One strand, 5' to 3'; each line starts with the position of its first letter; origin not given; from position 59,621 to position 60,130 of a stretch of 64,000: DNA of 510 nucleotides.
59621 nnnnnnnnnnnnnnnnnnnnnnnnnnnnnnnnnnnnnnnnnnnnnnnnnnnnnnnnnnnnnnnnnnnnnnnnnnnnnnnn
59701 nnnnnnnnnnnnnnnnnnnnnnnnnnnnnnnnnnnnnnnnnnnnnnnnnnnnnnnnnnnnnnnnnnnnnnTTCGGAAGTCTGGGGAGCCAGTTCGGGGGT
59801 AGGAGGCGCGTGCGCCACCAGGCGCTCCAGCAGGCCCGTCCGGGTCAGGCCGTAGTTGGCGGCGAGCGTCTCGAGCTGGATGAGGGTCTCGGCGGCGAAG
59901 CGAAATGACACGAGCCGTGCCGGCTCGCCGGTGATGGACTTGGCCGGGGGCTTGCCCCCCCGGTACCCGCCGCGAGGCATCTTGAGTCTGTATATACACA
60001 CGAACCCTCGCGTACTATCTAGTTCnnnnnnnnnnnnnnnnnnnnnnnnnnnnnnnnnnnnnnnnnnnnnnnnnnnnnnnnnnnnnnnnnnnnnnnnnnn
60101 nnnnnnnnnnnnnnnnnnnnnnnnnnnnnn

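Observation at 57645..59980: Operon encoding a ribbon-helix-helix/J-domain fusion protein translationally coupled to a Dam-like MTase and lipB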

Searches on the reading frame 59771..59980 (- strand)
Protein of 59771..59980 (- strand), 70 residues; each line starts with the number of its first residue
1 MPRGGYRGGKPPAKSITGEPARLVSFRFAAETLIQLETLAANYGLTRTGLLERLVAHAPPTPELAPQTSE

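Call 22: search_protein_families(library=pfam, alignment_id=A2, max_evalue=10)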
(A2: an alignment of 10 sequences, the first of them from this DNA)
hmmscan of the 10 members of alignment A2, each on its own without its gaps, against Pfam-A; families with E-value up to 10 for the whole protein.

A. member 1, seq(70 aa): 0 families

B. families by the number of members that match (of 10 scanned): 4 families
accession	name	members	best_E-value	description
PF01402.27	RHH_1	2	0.0079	Ribbon-helix-helix protein, copG family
PF07107.17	WI12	2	0.014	Wound-induced protein WI12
PF21983.2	NikA-like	1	0.0075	Mobilization protein NikA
PF07600.16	DUF1564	1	0.42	Protein of unknown function (DUF1564)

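Call 23: search_solved_structures(query=A2, max_evalue=10, show_alignments=4)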
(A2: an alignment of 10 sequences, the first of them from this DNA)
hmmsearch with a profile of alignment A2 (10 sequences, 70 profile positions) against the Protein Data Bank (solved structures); distinct sequences matched with E-value up to 10: 6.
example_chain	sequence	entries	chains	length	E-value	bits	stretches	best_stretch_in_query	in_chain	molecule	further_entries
3h87_C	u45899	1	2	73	0.023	17.8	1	32-66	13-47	Putative uncharacterized protein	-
7aoi_Ae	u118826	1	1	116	0.043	17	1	6-35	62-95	mL41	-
6hiv_Ae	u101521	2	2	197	0.12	15.5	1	6-35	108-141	mL41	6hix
6yxx_Ae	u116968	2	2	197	0.12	15.5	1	6-35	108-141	mL41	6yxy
6hpb_B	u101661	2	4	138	0.73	13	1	19-51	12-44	Antitoxin HicB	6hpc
6u0i_A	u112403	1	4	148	0.83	12.8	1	19-51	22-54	Antitoxin HicB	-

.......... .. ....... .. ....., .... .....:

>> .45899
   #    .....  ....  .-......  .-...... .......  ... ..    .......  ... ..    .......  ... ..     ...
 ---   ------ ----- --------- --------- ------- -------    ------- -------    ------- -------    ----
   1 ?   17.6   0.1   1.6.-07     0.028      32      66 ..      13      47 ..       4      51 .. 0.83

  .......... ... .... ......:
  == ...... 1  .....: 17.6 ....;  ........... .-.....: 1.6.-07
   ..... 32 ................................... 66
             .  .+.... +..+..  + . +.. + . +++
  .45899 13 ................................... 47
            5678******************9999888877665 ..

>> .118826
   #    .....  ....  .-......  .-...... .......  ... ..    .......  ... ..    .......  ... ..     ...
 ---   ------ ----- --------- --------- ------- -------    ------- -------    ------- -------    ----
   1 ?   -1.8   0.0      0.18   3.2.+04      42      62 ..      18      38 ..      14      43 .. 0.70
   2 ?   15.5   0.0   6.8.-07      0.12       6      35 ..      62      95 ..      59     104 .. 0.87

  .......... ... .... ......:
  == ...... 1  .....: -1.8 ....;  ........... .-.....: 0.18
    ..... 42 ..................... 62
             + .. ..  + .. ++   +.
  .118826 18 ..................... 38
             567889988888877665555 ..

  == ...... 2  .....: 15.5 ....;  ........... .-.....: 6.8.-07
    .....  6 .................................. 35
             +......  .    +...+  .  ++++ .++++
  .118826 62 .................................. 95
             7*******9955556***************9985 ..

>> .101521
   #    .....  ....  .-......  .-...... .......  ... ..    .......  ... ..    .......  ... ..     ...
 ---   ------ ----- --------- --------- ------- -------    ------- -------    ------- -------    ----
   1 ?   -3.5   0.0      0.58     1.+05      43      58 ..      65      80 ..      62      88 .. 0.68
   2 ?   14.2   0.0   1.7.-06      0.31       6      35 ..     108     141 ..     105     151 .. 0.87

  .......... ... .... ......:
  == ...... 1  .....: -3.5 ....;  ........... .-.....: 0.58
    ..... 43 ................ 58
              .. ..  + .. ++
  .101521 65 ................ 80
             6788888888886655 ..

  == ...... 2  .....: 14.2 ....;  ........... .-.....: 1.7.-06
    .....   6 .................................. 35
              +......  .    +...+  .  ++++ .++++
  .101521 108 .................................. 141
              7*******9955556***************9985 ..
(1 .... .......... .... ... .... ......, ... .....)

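Call 46: search_protein_representatives(alignment_id=A2)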
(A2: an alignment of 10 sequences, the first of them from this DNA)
Query: 10 sequences, 70 profile positions. Proteins with E-value up to 0.001 (for the whole library): 44; up to 1e-10: 1; up to 1e-30: 1. The best 44 are listed.
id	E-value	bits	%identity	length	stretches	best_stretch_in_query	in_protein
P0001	2.1e-35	136.5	-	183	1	1-70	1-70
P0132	5.7e-07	45.4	-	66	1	3-59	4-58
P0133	4.0e-06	42.7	-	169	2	22-61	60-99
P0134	4.2e-06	42.7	-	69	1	1-59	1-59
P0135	5.2e-06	42.4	-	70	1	1-62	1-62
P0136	1.5e-05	40.9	-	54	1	21-64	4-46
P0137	1.6e-05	40.8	-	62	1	21-60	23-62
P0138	1.9e-05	40.6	-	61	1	4-55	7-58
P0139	2.2e-05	40.3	-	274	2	24-65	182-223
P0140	3.4e-05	39.7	-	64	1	1-58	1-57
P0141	3.5e-05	39.7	-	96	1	19-58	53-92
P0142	3.6e-05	39.7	-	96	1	8-57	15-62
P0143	4.2e-05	39.5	-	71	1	24-68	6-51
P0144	4.4e-05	39.4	-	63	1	19-58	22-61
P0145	4.7e-05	39.3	-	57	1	24-62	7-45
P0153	2.2e-04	37.1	-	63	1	1-61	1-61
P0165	5.1e-04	36.0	-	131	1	1-64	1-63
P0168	6.8e-04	35.6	-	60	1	1-53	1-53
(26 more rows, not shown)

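Call 48: search_protein_families(library=pfam, proteins=[P0132, P0134, P0135, P0136, P0138, P0140, P0144, P0145, P0153, P0168], max_evalue=1)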
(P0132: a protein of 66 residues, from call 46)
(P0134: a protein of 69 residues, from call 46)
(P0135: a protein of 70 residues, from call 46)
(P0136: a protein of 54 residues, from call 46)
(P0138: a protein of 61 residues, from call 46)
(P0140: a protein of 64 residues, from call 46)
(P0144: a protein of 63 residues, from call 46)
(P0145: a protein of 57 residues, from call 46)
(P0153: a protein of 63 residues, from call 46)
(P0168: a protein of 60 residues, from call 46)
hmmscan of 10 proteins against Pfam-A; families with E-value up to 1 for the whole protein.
P0132 (66 aa): 2 families
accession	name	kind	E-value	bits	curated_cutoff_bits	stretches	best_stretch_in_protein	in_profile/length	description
PF01402.27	RHH_1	-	9.6e-05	22.6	20.5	1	22-58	1-37/39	Ribbon-helix-helix protein, copG family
PF15919.11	HicB_lk_antitox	-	0.15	12.6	27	1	18-53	87-122/123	HicB_like antitoxin of bacterial toxin-antitoxin system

P0134 (69 aa): 0 families

P0135 (70 aa): 2 families
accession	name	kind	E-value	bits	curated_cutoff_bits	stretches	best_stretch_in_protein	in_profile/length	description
PF24410.1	wHTH-HSP90_Na-assoc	-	0.012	16.4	23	1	29-52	24-48/55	wHTH-Hsp90_Na associated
PF18024.7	HTH_50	-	0.017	15.2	27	1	38-52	28-42/50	Helix-turn-helix domain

P0136 (54 aa): 2 families
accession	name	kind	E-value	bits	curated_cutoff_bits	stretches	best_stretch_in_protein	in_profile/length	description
PF01402.27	RHH_1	-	5.2e-06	26.7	20.5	1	9-40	4-35/39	Ribbon-helix-helix protein, copG family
PF12644.12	DUF3782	-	0.19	12.3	24.4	1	17-40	29-52/78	Protein of unknown function (DUF3782)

P0138 (61 aa): 4 families
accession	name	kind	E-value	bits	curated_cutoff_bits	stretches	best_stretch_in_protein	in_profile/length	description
PF01402.27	RHH_1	-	0.00032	21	20.5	1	27-59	2-34/39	Ribbon-helix-helix protein, copG family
PF04760.21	IF2_N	-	0.018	15.3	25.3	1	37-57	4-24/53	Translation initiation factor IF-2, N-terminal region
PF04967.18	HTH_10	-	0.033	14.4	23.1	1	37-57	24-44/53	HTH DNA binding domain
PF12441.14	CopG_antitoxin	-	0.066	14.4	28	1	23-58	41-76/79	CopG antitoxin of type II toxin-antitoxin system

P0140 (64 aa): 4 families
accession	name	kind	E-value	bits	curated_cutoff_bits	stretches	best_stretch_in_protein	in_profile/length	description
PF01402.27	RHH_1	-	2e-05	24.8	20.5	1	23-59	2-38/39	Ribbon-helix-helix protein, copG family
PF19891.5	DUF6364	-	0.0094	16.8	27.3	1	23-56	5-38/70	Family of unknown function (DUF6364)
PF23807.1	RHH_10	-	0.0099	16.6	27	1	8-57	11-60/84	Ribbon-helix-helix protein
PF16204.10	BDHCT_assoc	-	0.096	12.8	24.6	1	12-53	161-202/223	BDHCT-box associated domain on Bloom syndrome protein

P0144 (63 aa): 0 families

P0145 (57 aa): 8 families
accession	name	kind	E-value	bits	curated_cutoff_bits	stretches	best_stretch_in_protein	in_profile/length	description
PF01402.27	RHH_1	-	1.5e-06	28.4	20.5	1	7-41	2-36/39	Ribbon-helix-helix protein, copG family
PF08279.18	HTH_11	-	0.0039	17.5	25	1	19-34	18-33/55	HTH domain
PF18024.7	HTH_50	-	0.023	14.8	27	1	22-39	29-46/50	Helix-turn-helix domain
PF21531.3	Rv2175c_wHTH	-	0.024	15.1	27.1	1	13-56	12-54/57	DNA-binding protein Rv2175c, wHTH domain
PF12651.13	RHH_3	-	0.042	14.3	21.6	1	4-31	2-29/44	Ribbon-helix-helix domain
PF00392.27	GntR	-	0.066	13.3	27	1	18-35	26-43/64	Bacterial regulatory proteins, gntR family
PF04967.18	HTH_10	-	0.1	12.9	23.1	1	17-38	24-45/53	HTH DNA binding domain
PF13404.12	HTH_AsnC-type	-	0.15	12.3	27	1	21-39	22-40/42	AsnC-type helix-turn-helix domain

P0153 (63 aa): 6 families
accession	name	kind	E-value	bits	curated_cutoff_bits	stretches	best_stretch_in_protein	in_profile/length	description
PF01402.27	RHH_1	-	4e-10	39.7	20.5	1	24-60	2-38/39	Ribbon-helix-helix protein, copG family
PF07878.17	RHH_5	-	5.2e-07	29.7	26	1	24-62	4-42/43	CopG-like RHH_1 or ribbon-helix-helix domain, RHH_5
PF19891.5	DUF6364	-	0.0014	19.5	27.3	1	25-57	6-38/70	Family of unknown function (DUF6364)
PF12441.14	CopG_antitoxin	-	0.0034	18.5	28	1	20-59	41-76/79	CopG antitoxin of type II toxin-antitoxin system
PF12651.13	RHH_3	-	0.062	13.7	21.6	1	22-52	3-33/44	Ribbon-helix-helix domain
PF15919.11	HicB_lk_antitox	-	0.091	13.4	27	1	20-53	88-121/123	HicB_like antitoxin of bacterial toxin-antitoxin system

P0168 (60 aa): 3 families
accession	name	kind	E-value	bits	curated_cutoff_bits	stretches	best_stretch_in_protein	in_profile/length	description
PF01402.27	RHH_1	-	4.7e-06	26.8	20.5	1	25-60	3-38/39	Ribbon-helix-helix protein, copG family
PF12651.13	RHH_3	-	0.00061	20.1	21.6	1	25-60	6-41/44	Ribbon-helix-helix domain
PF20605.4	Antitox_RHH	-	0.0041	17.7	27.2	1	28-57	11-40/50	Antitoxin-like ribbon-helix-helix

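Call 49: search_protein_families(library=phrogs, proteins=[P0134, P0135, P0153, P0168, P0165, P0140], max_evalue=0.01)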
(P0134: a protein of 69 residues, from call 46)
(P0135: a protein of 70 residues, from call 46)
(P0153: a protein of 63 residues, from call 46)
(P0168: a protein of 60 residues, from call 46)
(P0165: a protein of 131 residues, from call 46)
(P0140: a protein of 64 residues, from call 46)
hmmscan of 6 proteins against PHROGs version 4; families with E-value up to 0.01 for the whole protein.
P0134 (69 aa): 1 family
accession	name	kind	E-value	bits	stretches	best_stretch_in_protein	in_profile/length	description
phrog_15261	-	unknown function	0.00044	21.6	1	1-49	6-54/99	-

P0135 (70 aa): 4 families
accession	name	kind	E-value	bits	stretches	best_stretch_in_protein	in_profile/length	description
phrog_3887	-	transcription regulation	2.8e-05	24.7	1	22-63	19-60/61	transcriptional regulator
phrog_18157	-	transcription regulation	0.00044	22.1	1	16-62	44-90/93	transcriptional repressor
phrog_4583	-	transcription regulation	0.0045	18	1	22-57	41-76/81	transcriptional repressor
phrog_876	-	transcription regulation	0.0065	17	1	14-66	61-112/239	transcriptional repressor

P0153 (63 aa): 7 families
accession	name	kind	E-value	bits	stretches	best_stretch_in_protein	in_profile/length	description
phrog_4738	-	transcription regulation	2.3e-08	34.6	1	13-61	6-55/59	transcriptional repressor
phrog_25971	-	unknown function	4e-05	25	1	6-61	59-113/116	-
phrog_876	-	transcription regulation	6.3e-05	23.6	1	22-61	9-48/239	transcriptional repressor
phrog_3431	-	transcription regulation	0.0016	19.2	1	12-60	10-57/67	Arc-like repressor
phrog_7325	-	transcription regulation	0.0019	19.3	1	24-60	59-95/151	CopG-like transcriptional repressor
phrog_24852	-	unknown function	0.0056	17.8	1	25-62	10-47/74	-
phrog_2639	-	transcription regulation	0.0075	17.4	1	25-61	41-77/91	Arc-like repressor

P0168 (60 aa): 3 families
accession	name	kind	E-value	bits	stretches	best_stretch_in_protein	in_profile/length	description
phrog_7325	-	transcription regulation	1.2e-06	29.7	1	21-59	56-94/151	CopG-like transcriptional repressor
phrog_876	-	transcription regulation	0.0071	16.9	1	13-59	61-105/239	transcriptional repressor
phrog_3887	-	transcription regulation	0.008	16.9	1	24-58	21-55/61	transcriptional regulator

P0165 (131 aa): 5 families
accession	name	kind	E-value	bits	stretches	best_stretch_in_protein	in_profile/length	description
phrog_3887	-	transcription regulation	2.1e-08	34.8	1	21-55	19-53/61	transcriptional regulator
phrog_497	-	moron, auxiliary metabolic gene and host takeover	0.00092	19.7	1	17-62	99-144/342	toxin-antitoxin system HicB-like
phrog_3180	-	transcription regulation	0.0025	18.8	1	23-61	8-46/50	Arc-like repressor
phrog_582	-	transcription regulation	0.0033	18.7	1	19-66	56-103/105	Arc-like repressor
phrog_876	-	transcription regulation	0.006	17.1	1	13-65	62-112/239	transcriptional repressor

P0140 (64 aa): 5 families
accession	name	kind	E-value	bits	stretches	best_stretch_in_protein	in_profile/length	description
phrog_876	-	transcription regulation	3.7e-05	24.4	1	8-61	56-108/239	transcriptional repressor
phrog_3431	-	transcription regulation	5.7e-05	23.8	1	15-55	13-53/67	Arc-like repressor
phrog_12301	-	transcription regulation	0.0021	19.6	1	22-60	56-93/96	transcriptional regulator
phrog_7325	-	transcription regulation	0.005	18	1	21-56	57-92/151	CopG-like transcriptional repressor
phrog_582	-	transcription regulation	0.0064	17.8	1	20-60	57-97/105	Arc-like repressor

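Call 74: predict_structure(alignment_id=A2)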
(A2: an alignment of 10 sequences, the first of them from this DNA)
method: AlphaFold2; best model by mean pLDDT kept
length: 70 residues; sequences in the alignment: 10
mean_pLDDT: 73.6   pTM: 0.45
mean pLDDT of the five models: 73.6, 71.1, 70.6, 67.6, 67.5
residues with pLDDT >= 90: 17; 70-90: 23; 50-70: 25; < 50: 5
segments of 3 or more residues with pLDDT < 50: 1-4
pLDDT, mean of each block of 10 residues (from residue 1): 51 69 76 92 91 81 55
secondary structure, 60 per line:
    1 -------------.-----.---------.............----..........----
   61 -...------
elements in order: H30-42 H47-56

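Call 76: fold_search(model_id=the predicted structure, library=pdb)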
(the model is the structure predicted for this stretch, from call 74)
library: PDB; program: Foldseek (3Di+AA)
matches with E <= 10: 97; with E <= 0.001: 0
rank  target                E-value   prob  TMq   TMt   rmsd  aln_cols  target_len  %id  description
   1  2mdv_MODEL_1_A        2.5e-01  0.95  0.42  0.68   3.0        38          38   24  NMR structure of beta alpha alpha 38 (released 2014-10-01)
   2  1ea4_B                6.8e-01  0.91  0.42  0.68   3.0        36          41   17  TRANSCRIPTIONAL REPRESSOR COPG/22bp dsDNA COMPLEX (released 2001-07-05)
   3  8u12_A                6.8e-01  0.89  0.41  0.55   2.9        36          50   22  Crystal Structure of Antitoxin Protein Rv0298 of Type II Toxin-antitoxin Systems from Mycobacterium tuberculosis (released 2023-09-27)
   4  2ba3_MODEL_1_A        7.3e-01  0.90  0.43  0.57   2.0        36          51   17  NMR Structure of NikA N-terminal Fragment (released 2006-10-03)
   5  1baz_C                7.3e-01  0.69  0.37  0.51   3.2        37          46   19  ARC REPRESSOR MUTANT PHE10VAL (released 1998-06-17)
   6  1ea4_E                9.0e-01  0.85  0.41  0.64   3.0        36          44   17  TRANSCRIPTIONAL REPRESSOR COPG/22bp dsDNA COMPLEX (released 2001-07-05)
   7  1b01_A                9.6e-01  0.84  0.41  0.65   3.0        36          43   17  TRANSCRIPTIONAL REPRESSOR COPG/DNA COMPLEX (released 1999-11-19)
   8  1ea4_H                1.0e+00  0.84  0.41  0.63   3.0        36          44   17  TRANSCRIPTIONAL REPRESSOR COPG/22bp dsDNA COMPLEX (released 2001-07-05)
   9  1myl_A                1.1e+00  0.87  0.43  0.65   2.6        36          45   19  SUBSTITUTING HYDROPHOBIC RESIDUES FOR A BURIED SALT BRIDGE ENHANCES PROTEIN STABILITY BUT DOES NOT REDUCE CONFORMATION (released 1995-01-26)
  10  6iya_C                1.1e+00  0.77  0.42  0.60   2.1        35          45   17  Structure of the DNA binding domain of antitoxin CopASO (released 2019-01-16)
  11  6xrw_B                1.1e+00  0.75  0.42  0.37   2.6        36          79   28  Chromosomal ParDE TA system from P. aeruginosa (released 2021-07-28)
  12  6iya_A                1.1e+00  0.66  0.42  0.57   3.0        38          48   16  Structure of the DNA binding domain of antitoxin CopASO (released 2019-01-16)
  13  1bdv_B                1.2e+00  0.54  0.37  0.47   3.3        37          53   19  ARC FV10 COCRYSTAL (released 1999-01-06)
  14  1myk_A                1.4e+00  0.82  0.43  0.62   2.8        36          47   17  CRYSTAL STRUCTURE, FOLDING, AND OPERATOR BINDING OF THE HYPERSTABLE ARC REPRESSOR MUTANT PL8 (released 1995-01-26)
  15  1bdv_C                1.6e+00  0.44  0.36  0.53   3.4        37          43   19  ARC FV10 COCRYSTAL (released 1999-01-06)
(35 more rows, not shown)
